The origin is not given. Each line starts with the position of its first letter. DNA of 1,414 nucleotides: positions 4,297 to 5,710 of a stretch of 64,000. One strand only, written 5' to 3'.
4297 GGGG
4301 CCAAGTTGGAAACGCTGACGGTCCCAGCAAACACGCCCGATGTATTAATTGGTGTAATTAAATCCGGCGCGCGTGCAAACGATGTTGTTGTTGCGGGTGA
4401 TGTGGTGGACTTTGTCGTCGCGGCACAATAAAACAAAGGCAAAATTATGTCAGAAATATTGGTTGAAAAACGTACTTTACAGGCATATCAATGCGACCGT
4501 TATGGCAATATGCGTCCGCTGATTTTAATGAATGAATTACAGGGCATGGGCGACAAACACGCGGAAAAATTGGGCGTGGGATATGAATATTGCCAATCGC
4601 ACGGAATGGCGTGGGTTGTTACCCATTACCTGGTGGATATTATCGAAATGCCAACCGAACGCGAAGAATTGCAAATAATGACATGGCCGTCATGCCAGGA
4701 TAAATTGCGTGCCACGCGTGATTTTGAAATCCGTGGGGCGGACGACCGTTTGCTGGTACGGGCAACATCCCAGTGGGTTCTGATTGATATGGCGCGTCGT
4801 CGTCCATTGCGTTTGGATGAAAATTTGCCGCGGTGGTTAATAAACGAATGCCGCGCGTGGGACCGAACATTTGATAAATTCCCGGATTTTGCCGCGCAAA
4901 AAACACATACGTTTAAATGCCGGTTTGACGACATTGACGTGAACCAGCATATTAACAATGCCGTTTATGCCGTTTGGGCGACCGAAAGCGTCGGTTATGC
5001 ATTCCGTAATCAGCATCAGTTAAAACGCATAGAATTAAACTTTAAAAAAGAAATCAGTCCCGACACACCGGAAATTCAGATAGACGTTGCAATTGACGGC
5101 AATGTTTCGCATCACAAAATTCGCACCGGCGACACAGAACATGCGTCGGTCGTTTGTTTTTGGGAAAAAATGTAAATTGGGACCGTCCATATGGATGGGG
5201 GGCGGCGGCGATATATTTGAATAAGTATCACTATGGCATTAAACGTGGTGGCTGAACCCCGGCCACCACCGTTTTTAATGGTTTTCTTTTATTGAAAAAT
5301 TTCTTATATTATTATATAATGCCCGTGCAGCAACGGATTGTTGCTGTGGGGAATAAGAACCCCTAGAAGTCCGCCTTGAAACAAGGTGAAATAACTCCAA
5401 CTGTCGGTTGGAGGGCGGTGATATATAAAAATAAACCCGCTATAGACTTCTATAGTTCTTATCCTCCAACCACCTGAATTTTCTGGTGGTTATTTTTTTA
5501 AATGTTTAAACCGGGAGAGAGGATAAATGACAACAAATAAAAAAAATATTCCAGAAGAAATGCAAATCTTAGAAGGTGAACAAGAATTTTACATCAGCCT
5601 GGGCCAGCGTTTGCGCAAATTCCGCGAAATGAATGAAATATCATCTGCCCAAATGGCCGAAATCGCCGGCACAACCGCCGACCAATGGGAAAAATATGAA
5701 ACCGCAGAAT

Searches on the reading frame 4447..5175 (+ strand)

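Call 16: search_protein_families(library=pfam, proteins=[window:4447-5175:+], max_evalue=0.1)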
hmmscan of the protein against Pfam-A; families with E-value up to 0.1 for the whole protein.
window:4447-5175:+ (242 aa): 3 families
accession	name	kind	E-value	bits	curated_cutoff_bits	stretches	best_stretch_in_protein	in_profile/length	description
PF01643.23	Acyl-ACP_TE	-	6.2e-23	81.4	23.7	1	10-126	9-126/131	Acyl-ACP thioesterase N-terminal domain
PF20791.3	Acyl-ACP_TE_C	-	3.9e-18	66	21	1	150-241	6-101/101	Acyl-ACP thioesterase C-terminal domain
PF13279.12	4HBT_2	-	6.6e-09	36.7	25.5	2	14-131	4-122/122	Thioesterase-like superfamily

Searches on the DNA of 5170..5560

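Call 9: search_rna_families(source=window, start=5170, end=5560, threshold=evalue, max_evalue=10, show_alignments=3)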
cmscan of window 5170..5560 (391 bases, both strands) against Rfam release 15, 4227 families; matches with E-value up to 10: 6.
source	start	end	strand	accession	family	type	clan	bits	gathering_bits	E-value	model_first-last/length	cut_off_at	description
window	5453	5551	+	RF01578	RUF1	Gene; sRNA;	-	19.2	70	0.2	1-264/264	no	Plasmodium RNA of unkown function RUF1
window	5402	5492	+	RF00019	Y_RNA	Gene;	-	15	38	2.6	1-96/96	no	Y RNA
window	5248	5270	-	RF00523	Prion_pknot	Cis-reg;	-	13.7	39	5.8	5-26/40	no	Prion pseudoknot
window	5371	5499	+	RF00378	Qrr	Gene; sRNA;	-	13.7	50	7.9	1-108/108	no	Qrr RNA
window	5310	5497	+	RF00534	SgrS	Gene; antisense;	-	13.2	37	0.18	1-232/232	no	SgrS RNA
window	5288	5377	+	RF01849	alpha_tmRNA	Gene;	CL00001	7.3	50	2.7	1-355/355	no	Alphaproteobacteria transfer-messenger RNA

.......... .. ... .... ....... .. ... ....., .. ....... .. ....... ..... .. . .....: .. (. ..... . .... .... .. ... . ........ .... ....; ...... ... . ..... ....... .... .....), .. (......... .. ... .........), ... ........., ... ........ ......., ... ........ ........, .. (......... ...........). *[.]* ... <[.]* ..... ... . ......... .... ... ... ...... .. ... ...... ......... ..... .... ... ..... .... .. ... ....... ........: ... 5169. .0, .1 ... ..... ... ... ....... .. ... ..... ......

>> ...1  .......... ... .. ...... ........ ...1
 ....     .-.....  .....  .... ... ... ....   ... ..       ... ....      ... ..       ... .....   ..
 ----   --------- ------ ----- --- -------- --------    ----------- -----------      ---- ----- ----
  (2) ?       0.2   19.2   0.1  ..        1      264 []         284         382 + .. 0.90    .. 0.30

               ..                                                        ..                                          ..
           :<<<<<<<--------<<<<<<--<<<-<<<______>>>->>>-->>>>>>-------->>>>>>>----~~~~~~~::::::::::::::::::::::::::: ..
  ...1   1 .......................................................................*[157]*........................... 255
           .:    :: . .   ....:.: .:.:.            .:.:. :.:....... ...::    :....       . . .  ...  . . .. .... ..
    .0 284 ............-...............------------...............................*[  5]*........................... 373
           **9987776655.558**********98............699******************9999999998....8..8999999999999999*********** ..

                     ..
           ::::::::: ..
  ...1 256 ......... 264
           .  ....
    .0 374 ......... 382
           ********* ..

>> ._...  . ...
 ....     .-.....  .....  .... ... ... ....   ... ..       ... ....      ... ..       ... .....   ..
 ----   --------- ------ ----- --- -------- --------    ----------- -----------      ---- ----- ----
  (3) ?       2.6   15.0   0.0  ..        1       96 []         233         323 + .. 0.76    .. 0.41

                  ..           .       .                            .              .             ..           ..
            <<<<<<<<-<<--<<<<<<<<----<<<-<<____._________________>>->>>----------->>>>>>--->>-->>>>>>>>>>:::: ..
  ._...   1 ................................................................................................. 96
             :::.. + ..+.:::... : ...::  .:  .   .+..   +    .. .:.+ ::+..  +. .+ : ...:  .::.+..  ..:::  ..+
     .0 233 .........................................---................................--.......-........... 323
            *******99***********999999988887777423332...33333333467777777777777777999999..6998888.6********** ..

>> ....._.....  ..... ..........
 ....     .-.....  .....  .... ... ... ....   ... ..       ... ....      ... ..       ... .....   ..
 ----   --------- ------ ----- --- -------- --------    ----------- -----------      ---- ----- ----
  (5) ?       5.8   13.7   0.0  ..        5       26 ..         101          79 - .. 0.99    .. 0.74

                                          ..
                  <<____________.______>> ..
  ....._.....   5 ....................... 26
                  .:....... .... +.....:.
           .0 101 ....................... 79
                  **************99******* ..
